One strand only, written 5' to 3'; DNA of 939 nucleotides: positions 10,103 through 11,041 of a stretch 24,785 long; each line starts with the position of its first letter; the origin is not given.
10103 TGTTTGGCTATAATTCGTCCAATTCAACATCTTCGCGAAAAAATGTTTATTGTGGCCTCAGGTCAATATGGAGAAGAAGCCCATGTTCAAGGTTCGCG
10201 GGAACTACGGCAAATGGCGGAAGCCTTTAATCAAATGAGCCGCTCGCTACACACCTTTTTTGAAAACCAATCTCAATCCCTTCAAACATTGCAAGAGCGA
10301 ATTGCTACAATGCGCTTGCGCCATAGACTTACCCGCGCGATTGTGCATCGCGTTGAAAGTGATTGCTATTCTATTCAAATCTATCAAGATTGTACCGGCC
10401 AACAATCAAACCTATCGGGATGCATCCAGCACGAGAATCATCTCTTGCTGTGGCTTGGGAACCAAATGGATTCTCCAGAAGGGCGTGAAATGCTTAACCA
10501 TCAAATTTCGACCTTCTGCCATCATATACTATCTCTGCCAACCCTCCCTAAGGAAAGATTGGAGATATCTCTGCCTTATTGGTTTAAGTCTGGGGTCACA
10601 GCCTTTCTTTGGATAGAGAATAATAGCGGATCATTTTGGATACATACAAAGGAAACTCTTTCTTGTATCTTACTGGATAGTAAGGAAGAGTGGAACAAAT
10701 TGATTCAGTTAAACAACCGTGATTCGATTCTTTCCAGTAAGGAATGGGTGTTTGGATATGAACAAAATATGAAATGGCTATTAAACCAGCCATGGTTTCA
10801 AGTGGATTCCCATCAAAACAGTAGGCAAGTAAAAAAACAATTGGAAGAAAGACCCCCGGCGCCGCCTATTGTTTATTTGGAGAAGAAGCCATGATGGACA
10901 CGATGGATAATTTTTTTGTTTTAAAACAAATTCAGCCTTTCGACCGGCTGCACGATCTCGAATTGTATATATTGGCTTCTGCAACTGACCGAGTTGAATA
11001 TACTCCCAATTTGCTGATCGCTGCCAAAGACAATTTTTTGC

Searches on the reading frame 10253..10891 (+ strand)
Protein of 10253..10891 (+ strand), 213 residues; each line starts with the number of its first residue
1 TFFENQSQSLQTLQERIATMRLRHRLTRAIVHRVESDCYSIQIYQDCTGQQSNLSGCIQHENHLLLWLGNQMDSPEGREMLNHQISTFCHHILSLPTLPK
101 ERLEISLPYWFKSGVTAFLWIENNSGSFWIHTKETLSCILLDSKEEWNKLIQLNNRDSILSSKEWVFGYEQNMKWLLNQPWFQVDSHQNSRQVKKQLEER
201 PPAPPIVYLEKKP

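Call 15: search_solved_structures(query=A2, max_evalue=10, show_alignments=2)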
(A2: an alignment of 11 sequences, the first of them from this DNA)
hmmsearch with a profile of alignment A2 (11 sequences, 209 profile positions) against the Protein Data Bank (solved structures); distinct sequences matched with E-value up to 10: 4.
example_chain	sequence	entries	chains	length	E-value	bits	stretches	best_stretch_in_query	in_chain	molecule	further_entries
1uku_A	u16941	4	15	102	0.02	17.5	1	89-125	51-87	periplasmic divalent cation tolerance protein CutA | Divalent-cation tolerance protein CutA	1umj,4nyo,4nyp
1j2v_A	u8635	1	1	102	0.024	17.2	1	89-125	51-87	102AA long hypothetical periplasmic divalent cation tolerance protein CUTA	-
2e66_A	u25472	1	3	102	0.035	16.6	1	89-125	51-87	Divalent-cation tolerance protein cutA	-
9k85_A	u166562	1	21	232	0.18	14.3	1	69-130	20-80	Fiber-n6-Zn1-HEHE-46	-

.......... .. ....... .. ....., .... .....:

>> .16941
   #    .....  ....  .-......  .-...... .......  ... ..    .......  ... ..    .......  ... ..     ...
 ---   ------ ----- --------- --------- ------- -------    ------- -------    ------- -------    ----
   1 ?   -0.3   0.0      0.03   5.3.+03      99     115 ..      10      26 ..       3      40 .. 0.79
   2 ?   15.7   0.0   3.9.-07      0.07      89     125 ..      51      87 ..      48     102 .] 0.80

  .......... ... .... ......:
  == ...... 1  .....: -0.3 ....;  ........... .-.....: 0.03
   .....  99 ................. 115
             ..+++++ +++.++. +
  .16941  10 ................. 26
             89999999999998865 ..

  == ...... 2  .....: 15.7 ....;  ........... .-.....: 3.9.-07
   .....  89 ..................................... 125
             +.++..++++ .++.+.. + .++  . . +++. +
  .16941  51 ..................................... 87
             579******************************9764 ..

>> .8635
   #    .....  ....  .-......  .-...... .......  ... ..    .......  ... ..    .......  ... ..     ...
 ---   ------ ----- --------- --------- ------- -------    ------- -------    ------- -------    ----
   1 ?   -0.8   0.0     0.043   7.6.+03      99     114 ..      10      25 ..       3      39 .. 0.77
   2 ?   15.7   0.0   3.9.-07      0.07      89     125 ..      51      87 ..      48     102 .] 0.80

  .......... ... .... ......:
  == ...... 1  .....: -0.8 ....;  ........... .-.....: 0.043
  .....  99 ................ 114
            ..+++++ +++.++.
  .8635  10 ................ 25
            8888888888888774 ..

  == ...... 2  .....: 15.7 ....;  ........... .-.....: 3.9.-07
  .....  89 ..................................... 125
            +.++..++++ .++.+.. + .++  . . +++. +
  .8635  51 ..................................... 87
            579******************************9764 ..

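Call 17: search_protein_families(library=pfam, alignment_id=A2, max_evalue=10)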
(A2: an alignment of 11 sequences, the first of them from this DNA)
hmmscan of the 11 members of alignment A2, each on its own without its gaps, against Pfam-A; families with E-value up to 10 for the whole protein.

A. member 1, seq(213 aa): 0 families

B. families by the number of members that match (of 11 scanned): 2 families
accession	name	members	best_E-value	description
PF02854.25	MIF4G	1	0.14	MIF4G domain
PF14297.12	Lin1244_N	1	0.18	Lin1244/Lin1753-like, N-terminal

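Call 24: predict_structure(alignment_id=A2)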
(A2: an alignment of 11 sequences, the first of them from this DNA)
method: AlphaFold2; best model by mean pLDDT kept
length: 213 residues; sequences in the alignment: 11
mean_pLDDT: 74.1   pTM: 0.70
mean pLDDT of the five models: 74.1, 73.4, 72.0, 69.2, 64.2
residues with pLDDT >= 90: 16; 70-90: 122; 50-70: 66; < 50: 9
segments of 3 or more residues with pLDDT < 50: 182-189
pLDDT, mean of each block of 10 residues (from residue 1): 74 68 60 75 67 84 89 85 91 80 83 88 86 82 60 72 70 62 46 57 75 79
secondary structure, 60 per line:
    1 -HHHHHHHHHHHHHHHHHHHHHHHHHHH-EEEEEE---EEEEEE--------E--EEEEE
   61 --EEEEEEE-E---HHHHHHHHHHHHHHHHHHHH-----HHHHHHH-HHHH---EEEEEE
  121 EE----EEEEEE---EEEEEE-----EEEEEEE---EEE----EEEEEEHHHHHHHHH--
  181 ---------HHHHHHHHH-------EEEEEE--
elements in order: H2-28 E30-35 E39-44 E56-60 E63-69 H75-94 H100-106 H108-111 E115-122 E127-132 E136-141 E147-153 E157-159 E164-169 H170-178 H190-198 E206-211

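Call 76: fold_search(model_id=the predicted structure, library=pdb)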
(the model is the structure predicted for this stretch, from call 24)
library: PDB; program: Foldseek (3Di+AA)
matches with E <= 10: 507; with E <= 0.001: 5
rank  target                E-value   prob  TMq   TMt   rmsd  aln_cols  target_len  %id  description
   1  3w40_A                3.0e-06  1.00  0.50  0.53   8.1       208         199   12  Crystal structure of RsbX in complex with magnesium in space group P1 (released 2014-01-22)
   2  3f79_B                1.5e-04  1.00  0.51  0.48  14.4       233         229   12  Structure of pseudo-centered cell crystal form of the C-terminal phosphatase domain of P. aeruginosa RssB (released 2009-11-24)
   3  3zt9                  2.7e-04  1.00  0.41  0.44  10.3       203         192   10  The bacterial stressosome: a modular system that has been adapted to control secondary messenger signaling (released 2012-02-22)
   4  3ke6_A                5.1e-04  1.00  0.43  0.29   8.0       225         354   12  The crystal structure of the RsbU and RsbW domains of Rv1364c from Mycobacterium tuberculosis (released 2010-11-10)
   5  3f7a_B                7.9e-04  1.00  0.49  0.31  15.5       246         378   13  Structure of Orthorhombic crystal form of Pseudomonas aeruginosa RssB (released 2009-11-24)
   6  3ke6_B                1.2e-03  1.00  0.49  0.33   7.3       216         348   11  The crystal structure of the RsbU and RsbW domains of Rv1364c from Mycobacterium tuberculosis (released 2010-11-10)
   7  6ihv                  2.3e-03  1.00  0.46  0.45   9.0       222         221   10  Crystal structure of bacterial serine phosphatase bearing R161E mutation (released 2019-08-07)
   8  1txo_B                2.9e-03  0.99  0.38  0.35   9.4       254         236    9  Crystal structure of the Mycobacterium tuberculosis serine/threonine phosphatase PstP/Ppp at 1.95 A. (released 2004-11-23)
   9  1txo_A                3.1e-03  0.99  0.38  0.35  10.4       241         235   10  Crystal structure of the Mycobacterium tuberculosis serine/threonine phosphatase PstP/Ppp at 1.95 A. (released 2004-11-23)
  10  3f79_D                3.4e-03  1.00  0.46  0.43  15.6       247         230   10  Structure of pseudo-centered cell crystal form of the C-terminal phosphatase domain of P. aeruginosa RssB (released 2009-11-24)
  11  6ihu                  3.8e-03  1.00  0.47  0.46   7.3       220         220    9  Crystal structure of bacterial serine phosphatase bearing R161A mutation (released 2019-08-07)
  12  3eq2_A                4.1e-03  1.00  0.50  0.32  16.1       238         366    9  Structure of Hexagonal Crystal form of Pseudomonas aeruginosa RssB (released 2009-10-20)
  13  2i44_B                4.1e-03  0.99  0.39  0.29  11.2       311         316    5  Crystal structure of serine-threonine phosphatase 2C from Toxoplasma gondii (released 2006-08-29)
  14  5ucg_D                4.8e-03  0.98  0.38  0.27   9.0       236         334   11  Structure of the PP2C Phosphatase Domain and a Fragment of the Regulatory Domain of the Cell Fate Determinant SpoIIE f (released 2017-05-31)
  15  5ucg_B                6.0e-03  1.00  0.51  0.35   6.6       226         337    8  Structure of the PP2C Phosphatase Domain and a Fragment of the Regulatory Domain of the Cell Fate Determinant SpoIIE f (released 2017-05-31)
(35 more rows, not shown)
